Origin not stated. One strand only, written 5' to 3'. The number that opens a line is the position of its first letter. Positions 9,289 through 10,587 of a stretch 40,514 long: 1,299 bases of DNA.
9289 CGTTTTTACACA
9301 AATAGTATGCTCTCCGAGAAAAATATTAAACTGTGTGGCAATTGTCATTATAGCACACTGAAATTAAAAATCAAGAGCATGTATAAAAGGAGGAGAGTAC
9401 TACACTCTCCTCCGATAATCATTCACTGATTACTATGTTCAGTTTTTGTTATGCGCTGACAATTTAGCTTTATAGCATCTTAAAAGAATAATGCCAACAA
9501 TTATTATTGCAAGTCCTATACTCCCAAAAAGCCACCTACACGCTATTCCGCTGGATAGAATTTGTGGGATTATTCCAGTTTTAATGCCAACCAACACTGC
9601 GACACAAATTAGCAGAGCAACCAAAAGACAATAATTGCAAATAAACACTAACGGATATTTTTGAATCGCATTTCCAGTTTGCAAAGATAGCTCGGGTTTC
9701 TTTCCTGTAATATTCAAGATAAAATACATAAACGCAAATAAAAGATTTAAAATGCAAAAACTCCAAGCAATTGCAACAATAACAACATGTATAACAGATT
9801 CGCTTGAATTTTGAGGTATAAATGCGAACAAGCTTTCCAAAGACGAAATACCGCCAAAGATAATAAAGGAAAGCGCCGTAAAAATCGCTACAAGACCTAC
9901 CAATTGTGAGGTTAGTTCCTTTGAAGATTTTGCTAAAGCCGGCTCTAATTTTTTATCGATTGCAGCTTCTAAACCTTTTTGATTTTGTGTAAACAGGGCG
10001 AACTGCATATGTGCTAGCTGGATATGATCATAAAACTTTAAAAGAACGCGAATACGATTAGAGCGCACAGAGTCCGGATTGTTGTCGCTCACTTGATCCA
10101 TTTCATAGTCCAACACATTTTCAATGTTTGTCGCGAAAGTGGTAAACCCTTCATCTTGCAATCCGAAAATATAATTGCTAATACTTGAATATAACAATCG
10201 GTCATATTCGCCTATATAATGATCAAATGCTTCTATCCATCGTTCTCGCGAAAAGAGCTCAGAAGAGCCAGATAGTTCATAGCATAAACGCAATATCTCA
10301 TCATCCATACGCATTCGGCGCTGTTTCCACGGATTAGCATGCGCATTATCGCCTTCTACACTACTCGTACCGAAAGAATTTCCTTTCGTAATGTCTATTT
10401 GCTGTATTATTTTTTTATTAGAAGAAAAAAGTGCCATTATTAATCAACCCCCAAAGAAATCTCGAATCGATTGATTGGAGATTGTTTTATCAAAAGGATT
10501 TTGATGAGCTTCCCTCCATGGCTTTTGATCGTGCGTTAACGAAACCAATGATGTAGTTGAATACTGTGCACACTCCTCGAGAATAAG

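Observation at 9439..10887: Panacea (DUF4065) antitoxin gene coupled to an unclassifiable 332-aa four-TM protein: candidate new PanA-PanT toxin-antitoxin or abortive-infection module in prophage cargo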

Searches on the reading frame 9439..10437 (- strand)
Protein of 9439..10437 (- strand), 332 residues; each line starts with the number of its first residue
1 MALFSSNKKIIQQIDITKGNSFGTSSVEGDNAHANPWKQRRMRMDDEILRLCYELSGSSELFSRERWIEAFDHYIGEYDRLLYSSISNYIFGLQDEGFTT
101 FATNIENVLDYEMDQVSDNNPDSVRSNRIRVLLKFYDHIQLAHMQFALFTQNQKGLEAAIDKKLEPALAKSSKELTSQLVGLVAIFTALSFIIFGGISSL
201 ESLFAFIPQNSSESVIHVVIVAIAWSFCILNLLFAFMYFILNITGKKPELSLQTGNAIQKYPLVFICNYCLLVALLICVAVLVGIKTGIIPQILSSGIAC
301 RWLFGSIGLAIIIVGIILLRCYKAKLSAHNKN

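Call 4: search_protein_families(library=pfam, proteins=[window:9439-10437:-], max_evalue=0.1)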
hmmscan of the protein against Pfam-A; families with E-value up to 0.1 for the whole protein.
window:9439-10437:- (332 aa): 1 family
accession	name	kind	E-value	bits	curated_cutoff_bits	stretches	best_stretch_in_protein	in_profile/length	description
PF03631.20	Virul_fac_BrkB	-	0.001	19.2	33.7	1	94-241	37-183/259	Virulence factor BrkB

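Call 5: search_protein_families(library=padloc, proteins=[window:9439-10437:-], max_evalue=0.1)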
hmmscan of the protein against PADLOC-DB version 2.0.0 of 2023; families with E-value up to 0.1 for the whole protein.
window:9439-10437:- (332 aa): 0 families

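Call 6: search_protein_families(library=phrogs, proteins=[window:9439-10437:-], max_evalue=0.1)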
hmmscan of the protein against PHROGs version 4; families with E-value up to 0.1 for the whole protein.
window:9439-10437:- (332 aa): 2 families
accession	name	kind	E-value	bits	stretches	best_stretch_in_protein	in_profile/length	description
phrog_5763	-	unknown function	5.6e-11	43.2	1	80-279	47-272/283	-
phrog_38724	-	unknown function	0.017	15.8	1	96-278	84-285/307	-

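Call 7: search_protein_families(library=ncbifam, proteins=[window:9439-10437:-], max_evalue=0.1)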
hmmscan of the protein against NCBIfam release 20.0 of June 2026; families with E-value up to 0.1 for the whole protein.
window:9439-10437:- (332 aa): 0 families

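Call 8: find_homologous_proteins(query=window:9439-10437:-)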
Query window:9439-10437:- (332 aa): 169 proteins with E <= 0.001 among 4517 candidates; the best 120 are listed.
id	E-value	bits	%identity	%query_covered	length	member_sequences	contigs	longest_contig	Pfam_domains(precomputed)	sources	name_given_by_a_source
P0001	1.7e-215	732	100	100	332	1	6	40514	-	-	-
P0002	1.7e-88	315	48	97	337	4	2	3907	-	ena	-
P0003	2.7e-84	301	52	84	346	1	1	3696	-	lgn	-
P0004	3.9e-82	294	48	89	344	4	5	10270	-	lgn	-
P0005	9.8e-82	293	56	70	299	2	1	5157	-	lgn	-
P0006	4.7e-80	288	46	91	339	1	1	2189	-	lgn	-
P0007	1.7e-78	282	47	90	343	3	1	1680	-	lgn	-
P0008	3.7e-77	278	48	91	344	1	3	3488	-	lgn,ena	-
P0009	5.1e-77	278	44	94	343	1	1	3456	-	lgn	-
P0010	7.8e-77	277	49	86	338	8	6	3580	-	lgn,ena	-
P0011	1.6e-74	269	49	83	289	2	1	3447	-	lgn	-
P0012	5.7e-74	268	46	94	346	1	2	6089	-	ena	-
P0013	9.9e-74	267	47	85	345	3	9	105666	-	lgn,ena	-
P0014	1.4e-73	266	47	83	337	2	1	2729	-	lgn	-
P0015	9.1e-73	264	45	94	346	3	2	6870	-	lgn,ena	-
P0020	3.4e-64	235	42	96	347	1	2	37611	-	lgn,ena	-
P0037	1.1e-56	211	46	68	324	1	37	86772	-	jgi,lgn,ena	-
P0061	1.6e-53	200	35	97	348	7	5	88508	-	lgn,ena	-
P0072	1.6e-52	197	43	70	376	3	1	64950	-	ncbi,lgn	-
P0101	2.4e-49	187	37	84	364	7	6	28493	-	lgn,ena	-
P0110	6.6e-47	179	39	75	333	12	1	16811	PF28305.1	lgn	-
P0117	1.3e-43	168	36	76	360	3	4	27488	-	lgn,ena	-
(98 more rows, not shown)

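Call 9: search_dna_similar(query=window:9439-10437:-, collection=phages, mode=protein, max_evalue=0.001, max_rows=30)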
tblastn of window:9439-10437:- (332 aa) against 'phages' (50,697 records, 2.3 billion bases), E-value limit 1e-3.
Records with a match: 1; places in all: 1; records where one place covers at least 80% of the query: 0.
Best place of each record, by identity: <60% 1.
By first word of the organism name: Moraxella 1.
By host as written in the record: Moraxella catarrhalis 1.
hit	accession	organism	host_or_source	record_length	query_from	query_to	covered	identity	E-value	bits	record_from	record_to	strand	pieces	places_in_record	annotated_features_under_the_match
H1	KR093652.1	Moraxella phage Mcat28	Moraxella catarrhalis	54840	4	249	74%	21.5%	4e-4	48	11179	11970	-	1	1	hypothetical protein (x2)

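Call 10: find_encoding_contigs(protein=P0013, flank=4000, max_places=3)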
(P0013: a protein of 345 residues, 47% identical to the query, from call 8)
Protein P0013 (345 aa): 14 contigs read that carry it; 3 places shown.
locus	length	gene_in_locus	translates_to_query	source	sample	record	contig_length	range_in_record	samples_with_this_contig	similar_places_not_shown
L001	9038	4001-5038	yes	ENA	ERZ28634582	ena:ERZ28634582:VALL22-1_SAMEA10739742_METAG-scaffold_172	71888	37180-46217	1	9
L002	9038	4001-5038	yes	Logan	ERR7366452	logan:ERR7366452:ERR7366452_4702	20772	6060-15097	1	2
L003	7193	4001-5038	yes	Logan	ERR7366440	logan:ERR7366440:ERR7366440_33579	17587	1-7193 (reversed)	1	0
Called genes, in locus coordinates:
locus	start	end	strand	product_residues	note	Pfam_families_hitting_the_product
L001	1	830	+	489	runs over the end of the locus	PF10145:PhageMin_Tail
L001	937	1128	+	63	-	-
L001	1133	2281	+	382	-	PF21817:CapR (faint), PF01155:HypA (faint), PF14311:DUF4379 (faint), PF05265:DUF723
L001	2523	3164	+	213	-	-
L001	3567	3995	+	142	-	PF13274:SocA_Panacea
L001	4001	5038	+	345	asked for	-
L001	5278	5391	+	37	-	-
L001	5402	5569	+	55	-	-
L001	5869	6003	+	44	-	-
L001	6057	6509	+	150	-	PF13274:SocA_Panacea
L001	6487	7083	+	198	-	-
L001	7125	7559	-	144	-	PF08274:Zn_Ribbon_YjdM (faint), PF13240:Zn_Ribbon_1 (weak), PF13248:Zn_ribbon_3 (faint)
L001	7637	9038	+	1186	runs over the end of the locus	PF01471:PG_binding_1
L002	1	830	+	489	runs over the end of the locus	PF10145:PhageMin_Tail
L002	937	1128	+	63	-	-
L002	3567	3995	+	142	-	PF13274:SocA_Panacea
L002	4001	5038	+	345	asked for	-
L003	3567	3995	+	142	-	PF13274:SocA_Panacea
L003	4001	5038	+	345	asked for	-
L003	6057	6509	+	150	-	PF13274:SocA_Panacea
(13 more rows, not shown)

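Call 11: find_encoding_contigs(protein=P0037, flank=4000, max_places=3)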
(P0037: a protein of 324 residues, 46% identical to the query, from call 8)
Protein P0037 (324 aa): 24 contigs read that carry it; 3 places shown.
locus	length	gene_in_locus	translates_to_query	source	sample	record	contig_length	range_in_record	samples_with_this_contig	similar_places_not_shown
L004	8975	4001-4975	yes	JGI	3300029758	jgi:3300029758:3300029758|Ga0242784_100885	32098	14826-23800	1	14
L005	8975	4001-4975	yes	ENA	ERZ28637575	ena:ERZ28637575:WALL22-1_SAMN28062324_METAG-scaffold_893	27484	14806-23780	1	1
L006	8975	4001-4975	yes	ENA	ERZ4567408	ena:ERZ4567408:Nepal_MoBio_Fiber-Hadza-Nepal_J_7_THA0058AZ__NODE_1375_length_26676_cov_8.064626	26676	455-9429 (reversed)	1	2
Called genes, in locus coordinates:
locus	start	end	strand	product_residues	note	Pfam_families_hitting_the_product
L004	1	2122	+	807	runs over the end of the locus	PF22763:NrS1-1_pol-like_HBD, PF08706:D5_N, PF19263:DUF5906, PF03288:Pox_D5 (weak)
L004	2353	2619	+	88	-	-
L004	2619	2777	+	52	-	-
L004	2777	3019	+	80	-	-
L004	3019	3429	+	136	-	-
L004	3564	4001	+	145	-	PF13274:SocA_Panacea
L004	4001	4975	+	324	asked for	-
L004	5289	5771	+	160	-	PF16677:GP3_package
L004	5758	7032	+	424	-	PF03237:Terminase_6N, PF17289:Terminase_6C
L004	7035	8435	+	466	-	PF05133:SPP1_portal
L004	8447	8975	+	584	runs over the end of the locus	PF06152:Phage_min_cap2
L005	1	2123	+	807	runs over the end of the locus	PF22763:NrS1-1_pol-like_HBD, PF08706:D5_N, PF19263:DUF5906, PF03288:Pox_D5 (weak)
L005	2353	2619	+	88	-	-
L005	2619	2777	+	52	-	-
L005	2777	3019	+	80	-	-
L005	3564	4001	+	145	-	PF13274:SocA_Panacea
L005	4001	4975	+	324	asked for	-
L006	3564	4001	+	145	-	PF13274:SocA_Panacea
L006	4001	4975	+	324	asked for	-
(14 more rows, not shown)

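Call 12: find_encoding_contigs(protein=P0061, flank=4000, max_places=3)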
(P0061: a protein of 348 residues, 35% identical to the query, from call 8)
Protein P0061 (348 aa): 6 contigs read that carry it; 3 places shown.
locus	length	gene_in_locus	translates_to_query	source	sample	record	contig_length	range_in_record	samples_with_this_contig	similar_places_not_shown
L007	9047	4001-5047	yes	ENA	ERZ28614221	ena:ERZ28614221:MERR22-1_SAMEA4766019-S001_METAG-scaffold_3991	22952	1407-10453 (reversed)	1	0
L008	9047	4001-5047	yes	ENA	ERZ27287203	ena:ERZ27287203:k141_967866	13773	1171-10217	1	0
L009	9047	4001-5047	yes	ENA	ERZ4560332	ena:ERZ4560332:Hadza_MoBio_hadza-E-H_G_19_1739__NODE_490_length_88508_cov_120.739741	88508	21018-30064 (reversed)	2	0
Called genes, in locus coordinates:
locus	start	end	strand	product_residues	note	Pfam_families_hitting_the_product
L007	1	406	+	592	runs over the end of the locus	PF03235:GmrSD_N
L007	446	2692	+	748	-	PF18741:MTES_1575, PF04851:ResIII, PF00270:DEAD (weak), PF18766:SWI2_SNF2, PF00271:Helicase_C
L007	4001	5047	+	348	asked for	-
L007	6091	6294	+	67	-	-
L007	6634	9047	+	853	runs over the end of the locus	PF08481:GBS_Bsp-like, PF02368:Big_2, PF26918:Ig_Eae (faint), PF02368:Big_2, PF07523:Big_3, PF09479:Flg_new (weak), PF13306:LRR_5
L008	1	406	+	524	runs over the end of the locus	?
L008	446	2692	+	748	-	PF18741:MTES_1575, PF04851:ResIII, PF00270:DEAD (weak), PF18766:SWI2_SNF2, PF00271:Helicase_C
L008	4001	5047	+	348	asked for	-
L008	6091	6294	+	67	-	-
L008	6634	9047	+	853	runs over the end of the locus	PF08481:GBS_Bsp-like, PF02368:Big_2, PF26918:Ig_Eae (faint), PF02368:Big_2, PF07523:Big_3, PF09479:Flg_new (weak), PF13306:LRR_5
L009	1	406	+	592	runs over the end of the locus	PF03235:GmrSD_N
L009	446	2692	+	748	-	PF18741:MTES_1575, PF04851:ResIII, PF00270:DEAD (weak), PF18766:SWI2_SNF2, PF00271:Helicase_C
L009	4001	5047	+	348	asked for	-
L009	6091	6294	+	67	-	-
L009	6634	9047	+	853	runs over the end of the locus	PF08481:GBS_Bsp-like, PF02368:Big_2, PF26918:Ig_Eae (faint), PF02368:Big_2, PF07523:Big_3, PF09479:Flg_new (weak), PF13306:LRR_5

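Call 19: find_related_loci(query=A1, collection=genome_contigs, flank=6000)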
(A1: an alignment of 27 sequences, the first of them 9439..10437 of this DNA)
Query A1 (332 aa) in genome_contigs; peptide patterns used: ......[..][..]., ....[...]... (x = any residue, [..] = any of these).
241 stretches matched a pattern; 12 encode a relative of the query (tblastn E <= 1e-3); 12 distinct loci.
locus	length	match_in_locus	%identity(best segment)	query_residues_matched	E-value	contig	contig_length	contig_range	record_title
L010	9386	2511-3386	36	43-332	4e-52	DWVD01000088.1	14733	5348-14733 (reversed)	MAG TPA_asm: Candidatus Gemmiger faecigallinarum isolate 14795 CHK120__C349634_L14733_SAMEA104467391, whole genome shotg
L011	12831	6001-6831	37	43-319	1e-50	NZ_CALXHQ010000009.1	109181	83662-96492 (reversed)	MAG: uncultured Gemmiger sp. isolate BRZ_HN__bin37 BRZ_HN__NODE_159_length_109181_cov_17.165814, whole genome shotgun se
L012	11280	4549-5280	37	33-277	3e-46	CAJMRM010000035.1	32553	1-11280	TPA_asm: uncultured bacterium isolate ERR3160556-bin.6 genome assembly, contig: NODE_815_length_32553_cov_8.221644, whol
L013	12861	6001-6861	34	43-325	1e-44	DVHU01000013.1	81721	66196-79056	MAG TPA_asm: Candidatus Egerieimonas intestinavium isolate ChiSxjej1B13-7041 ChiSxjej1B13M5__C32774_L81721_SRR6323375, w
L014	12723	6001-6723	36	44-277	1e-43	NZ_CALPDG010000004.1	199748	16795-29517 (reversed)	Mediterraneibacter agrestimuris strain DSM 111629 NODE_4_length_199748_cov_18.087819, whole genome shotgun sequence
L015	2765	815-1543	39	43-277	3e-43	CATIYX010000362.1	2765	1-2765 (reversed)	MAG: uncultured Clostridia bacterium isolate iMGMC-479_1678881679 genome assembly, contig: MegahitA5_371084, whole genom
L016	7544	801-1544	33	31-277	2e-40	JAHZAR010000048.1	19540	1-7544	MAG: Clostridiales bacterium isolate HRGM_Genome_1842 HRGM_Genome_1842_48, whole genome shotgun sequence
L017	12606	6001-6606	38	74-277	5e-37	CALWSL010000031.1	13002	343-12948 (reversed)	MAG: uncultured Acetatifactor sp. isolate BRZ_DR__bin5 genome assembly, contig: BRZ_DR__NODE_3512_length_13002_cov_6.605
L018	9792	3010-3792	31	23-275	8e-36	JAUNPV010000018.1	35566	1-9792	MAG: Eubacteriales bacterium isolate S36M_St_45 NODE_626_length_35566_cov_577.959787, whole genome shotgun sequence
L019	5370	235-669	42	130-276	1e-31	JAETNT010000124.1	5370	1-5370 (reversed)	MAG: Enterocloster bolteae isolate S10_Bin6 scaffold_7033, whole genome shotgun sequence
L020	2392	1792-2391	28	42-231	2e-24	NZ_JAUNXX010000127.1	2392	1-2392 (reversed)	MAG: Methanobrevibacter sp. isolate S6M_St_15 NODE_9051_length_2392_cov_3.128798, whole genome shotgun sequence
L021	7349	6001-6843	30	48-332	3e-24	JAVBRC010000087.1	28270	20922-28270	MAG: Oscillospiraceae bacterium isolate EPI_MAG_00183 c_000000212028, whole genome shotgun sequence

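Call 20: find_related_loci(query=A1, collection=viral_contigs, flank=6000)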
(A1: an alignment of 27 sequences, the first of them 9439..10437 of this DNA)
Query A1 (332 aa) in viral_contigs; peptide patterns used: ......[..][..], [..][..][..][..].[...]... (x = any residue, [..] = any of these).
114 stretches matched a pattern; 29 encode a relative of the query (tblastn E <= 1e-3); 29 distinct loci.
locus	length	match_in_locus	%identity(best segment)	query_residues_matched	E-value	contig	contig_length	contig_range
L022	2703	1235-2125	39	43-326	1e-61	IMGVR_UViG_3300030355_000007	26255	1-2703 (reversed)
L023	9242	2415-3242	42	17-277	2e-60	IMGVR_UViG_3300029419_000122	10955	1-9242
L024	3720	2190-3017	42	17-277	2e-60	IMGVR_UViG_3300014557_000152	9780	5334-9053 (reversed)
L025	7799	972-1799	42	17-277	2e-60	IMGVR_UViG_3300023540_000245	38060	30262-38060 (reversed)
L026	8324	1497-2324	42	17-277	3e-60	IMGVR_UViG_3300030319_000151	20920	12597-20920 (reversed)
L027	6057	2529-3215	44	44-269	4e-60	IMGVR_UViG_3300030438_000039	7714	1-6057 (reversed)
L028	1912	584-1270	44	44-269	8e-62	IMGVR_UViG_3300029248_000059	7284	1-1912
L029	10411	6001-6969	38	15-325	4e-58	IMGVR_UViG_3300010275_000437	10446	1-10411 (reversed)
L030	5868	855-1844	33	5-325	3e-57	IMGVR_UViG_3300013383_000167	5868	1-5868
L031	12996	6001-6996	33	5-327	8e-57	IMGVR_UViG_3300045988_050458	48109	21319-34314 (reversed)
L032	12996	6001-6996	33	5-327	8e-57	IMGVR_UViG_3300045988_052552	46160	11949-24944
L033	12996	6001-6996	33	5-327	6e-56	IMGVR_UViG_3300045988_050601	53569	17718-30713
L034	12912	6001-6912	38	36-325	3e-58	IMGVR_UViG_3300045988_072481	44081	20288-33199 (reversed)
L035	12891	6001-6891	35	43-326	1e-49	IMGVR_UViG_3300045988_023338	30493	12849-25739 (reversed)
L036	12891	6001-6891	35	43-326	1e-49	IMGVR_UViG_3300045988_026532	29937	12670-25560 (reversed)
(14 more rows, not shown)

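Call 24: search_solved_structures(query=A1, max_evalue=1)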
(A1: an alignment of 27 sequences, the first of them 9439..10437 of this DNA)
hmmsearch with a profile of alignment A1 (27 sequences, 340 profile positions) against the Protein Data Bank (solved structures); distinct sequences matched with E-value up to 1: 6.
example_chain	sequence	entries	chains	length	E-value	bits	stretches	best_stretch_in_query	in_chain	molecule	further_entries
6oij_R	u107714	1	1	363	0.18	14.2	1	268-336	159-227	Muscarinic acetylcholine receptor M1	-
9uap_A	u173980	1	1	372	0.2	14.1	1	268-335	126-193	M1 muscarinic acetylcholine receptor, de novo design protein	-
9ucp_A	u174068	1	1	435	0.27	13.7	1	268-335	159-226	M1 muscarinic acetylcholine receptor, de novo design protein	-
6zfz_A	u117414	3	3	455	0.3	13.5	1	267-336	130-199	Muscarinic acetylcholine receptor M1,Endolysin,Muscarinic acetylcholine receptor M1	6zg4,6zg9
5cxv_A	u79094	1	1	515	0.4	13.1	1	268-336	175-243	Muscarinic acetylcholine receptor M1,Endolysin,Muscarinic acetylcholine receptor M1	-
6wjc_A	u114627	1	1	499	0.45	12.9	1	268-336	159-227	Muscarinic acetylcholine receptor M1,Endolysin fusion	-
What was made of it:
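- Tried and rejected: A profile search against PDB sequences gave only GPCR TM noise (call 24).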

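Call 28: predict_structure(alignment_id=A1)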
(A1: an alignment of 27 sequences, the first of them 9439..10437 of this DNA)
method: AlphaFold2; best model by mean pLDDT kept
length: 332 residues; sequences in the alignment: 27
mean_pLDDT: 80.5   pTM: 0.49
mean pLDDT of the five models: 80.5, 80.0, 77.4, 75.9, 75.7
residues with pLDDT >= 90: 115; 70-90: 151; 50-70: 33; < 50: 33
segments of 3 or more residues with pLDDT < 50: 1-32
pLDDT, mean of each block of 10 residues (from residue 1): 36 41 42 73 96 96 96 95 95 94 97 85 91 96 92 86 79 79 86 89 82 82 90 86 71 58 83 89 83 64 72 81 72 57
secondary structure, 60 per line:
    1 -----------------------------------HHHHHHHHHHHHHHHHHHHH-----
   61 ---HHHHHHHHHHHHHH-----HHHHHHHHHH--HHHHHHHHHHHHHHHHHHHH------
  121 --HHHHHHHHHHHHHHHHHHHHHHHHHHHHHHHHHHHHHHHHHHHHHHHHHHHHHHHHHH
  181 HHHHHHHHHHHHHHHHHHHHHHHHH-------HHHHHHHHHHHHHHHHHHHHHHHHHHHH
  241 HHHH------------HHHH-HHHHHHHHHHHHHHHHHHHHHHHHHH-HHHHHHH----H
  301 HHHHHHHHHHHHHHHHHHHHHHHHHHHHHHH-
elements in order: H36-55 H64-77 H83-92 H95-114 H123-205 H213-244 H257-260 H262-287 H289-295 H300-331
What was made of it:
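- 9439..10437 (-): panT: 332-aa putative membrane toxin with a disordered tail (1-32), a helical cytoplasmic domain (36-114), a long stalk helix (123-205) that runs into TM1, and four TM helices. AF2 model (call 28).
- Checked: The AF2 model is all-helical with pLDDT 80.5 (call 28).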

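Call 31: fold_search(model_id=the predicted structure, library=pdb)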
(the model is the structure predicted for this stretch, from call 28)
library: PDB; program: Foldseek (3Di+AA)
matches with E <= 10: 264; with E <= 0.001: 0
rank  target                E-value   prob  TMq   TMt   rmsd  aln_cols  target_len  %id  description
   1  4ev6_B                1.1e+00  0.20  0.17  0.18  18.7       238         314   13  The complete structure of CorA magnesium transporter from Methanocaldococcus jannaschii (released 2012-10-31)
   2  6u1s_A                1.2e+00  0.10  0.14  0.15  22.1       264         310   13  Cryo-EM structure of a de novo designed 16-helix transmembrane nanopore, TMHC8_R. (released 2020-08-19)
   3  8diy                  1.3e+00  0.06  0.12  0.15  34.4       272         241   11  Crystal structure of NavAb L101S as a basis for the human Nav1.7 Inherited Erythromelalgia F216S mutation (released 2023-10-25)
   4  1orj_D                1.5e+00  0.14  0.12  0.25  14.6       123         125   13  FLAGELLAR EXPORT CHAPERONE (released 2003-09-16)
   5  5klb_A                1.5e+00  0.06  0.12  0.14  36.5       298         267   11  Crystal structure of the CavAb voltage-gated calcium channel(wild-type, 2.7A) (released 2016-08-31)
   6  6mwg                  1.5e+00  0.06  0.11  0.15  33.7       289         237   12  NavAb Voltage-gated Sodium Channel, residues 1-239, with mutation T206V (released 2018-12-19)
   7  5xgo_B                1.6e+00  0.33  0.15  0.29  14.2       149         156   11  The Ferritin E-Domain: Toward Understanding Its Role in Protein Cage Assembly Through the Crystal Structure of a Maxi- (released 2018-02-28)
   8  5xgo_A                1.6e+00  0.28  0.15  0.29  14.3       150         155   11  The Ferritin E-Domain: Toward Understanding Its Role in Protein Cage Assembly Through the Crystal Structure of a Maxi- (released 2018-02-28)
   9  5aqi_B                1.6e+00  0.16  0.14  0.32  18.0       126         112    9  Fragment-based screening of HSP70 sheds light on the functional role of ATP-binding site residues (released 2016-10-05)
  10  8div                  1.7e+00  0.06  0.12  0.15  35.0       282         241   10  Crystal structure of NavAb I22V as a basis for the human Nav1.7 Inherited Erythromelalgia I136V mutation (released 2023-10-25)
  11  1key_C                1.8e+00  0.60  0.18  0.27   4.3        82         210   12  Crystal Structure of Mouse Testis/Brain RNA-binding Protein (TB-RBP) (released 2002-07-03)
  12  6b0d_B                1.9e+00  0.16  0.13  0.24  14.4       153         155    8  An E. coli DPS protein from ferritin superfamily (released 2018-09-19)
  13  2rek_B                1.9e+00  0.14  0.13  0.21  12.9       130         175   12  Crystal structure of tetR-family transcriptional regulator (released 2007-10-09)
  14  4dyu_D                2.0e+00  0.30  0.15  0.29  13.4       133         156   14  The crystal structure of DNA starvation/stationary phase protection protein Dps from Yersinia pestis KIM 10 (released 2012-03-14)
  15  6juh_A                2.0e+00  0.04  0.12  0.13  35.8       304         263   13  structure of CavAb in complex with efonidipine (released 2019-11-06)
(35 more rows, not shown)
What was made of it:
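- On CorA-like funnel channels: The best Foldseek hit, CorA 4ev6_B, has E 1.1 and TM-score 0.17 (call 31).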

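Call 32: fold_search(model_id=the predicted structure, library=viral)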
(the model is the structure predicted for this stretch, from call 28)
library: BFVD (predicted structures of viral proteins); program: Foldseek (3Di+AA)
matches with E <= 10: 403; with E <= 0.001: 3
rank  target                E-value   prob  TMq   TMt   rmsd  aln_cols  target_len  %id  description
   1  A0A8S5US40            1.6e-12  1.00  0.49  0.55   8.6       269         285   38  Uncharacterized protein [Siphoviridae sp. ctAvy12]
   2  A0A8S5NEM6            1.1e-06  1.00  0.42  0.66   5.0       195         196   34  Uncharacterized protein [Caudovirales sp. ctUJJ3]
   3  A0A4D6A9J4            4.9e-05  1.00  0.25  0.30  19.7       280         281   15  (no name in the UniProt tables at hand)
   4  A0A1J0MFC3            4.6e-03  1.00  0.32  0.39  12.3       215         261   18  Uncharacterized protein [Staphylococcus phage SpT152]
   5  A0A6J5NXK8            5.5e-02  0.75  0.19  0.18  30.4       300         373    9  Uncharacterized protein (Fragment) [uncultured Caudovirales phage]
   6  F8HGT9                1.1e-01  0.38  0.15  0.09  25.2       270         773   12  (no name in the UniProt tables at hand)
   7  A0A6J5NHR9            1.8e-01  0.38  0.11  0.18  14.4       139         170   14  Uncharacterized protein [uncultured Caudovirales phage]
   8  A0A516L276            1.8e-01  0.30  0.19  0.13  20.6       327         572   13  (no name in the UniProt tables at hand)
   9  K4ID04                2.0e-01  0.54  0.13  0.24  20.2       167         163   11  Uncharacterized protein [Lactobacillus phage ATCC8014]
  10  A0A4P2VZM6            2.2e-01  0.85  0.22  0.32  11.0       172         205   11  ORF3 [Lentinula edodes negative-strand RNA virus 1]
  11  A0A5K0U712            2.9e-01  0.90  0.20  0.12   8.0       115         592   12  Uncharacterized protein [Yasminevirus sp. GU-2018]
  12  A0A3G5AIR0            2.9e-01  0.57  0.20  0.22  14.2       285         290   13  Syntaxin-2 isoform X3 [Sylvanvirus sp.]
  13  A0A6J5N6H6            2.9e-01  0.33  0.22  0.10  22.5       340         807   11  Uncharacterized protein [uncultured Caudovirales phage]
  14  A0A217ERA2            3.0e-01  0.84  0.21  0.46  10.7       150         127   13  Cytochrome c-type biogenesis protein CcmH [Bacillus phage vB_BsuM-Goe3]
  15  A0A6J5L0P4            3.0e-01  0.14  0.16  0.08  24.8       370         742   10  Bacteriophage lambda, GpH, tail tape measure, C-terminal [uncultured Caudovirales phage]
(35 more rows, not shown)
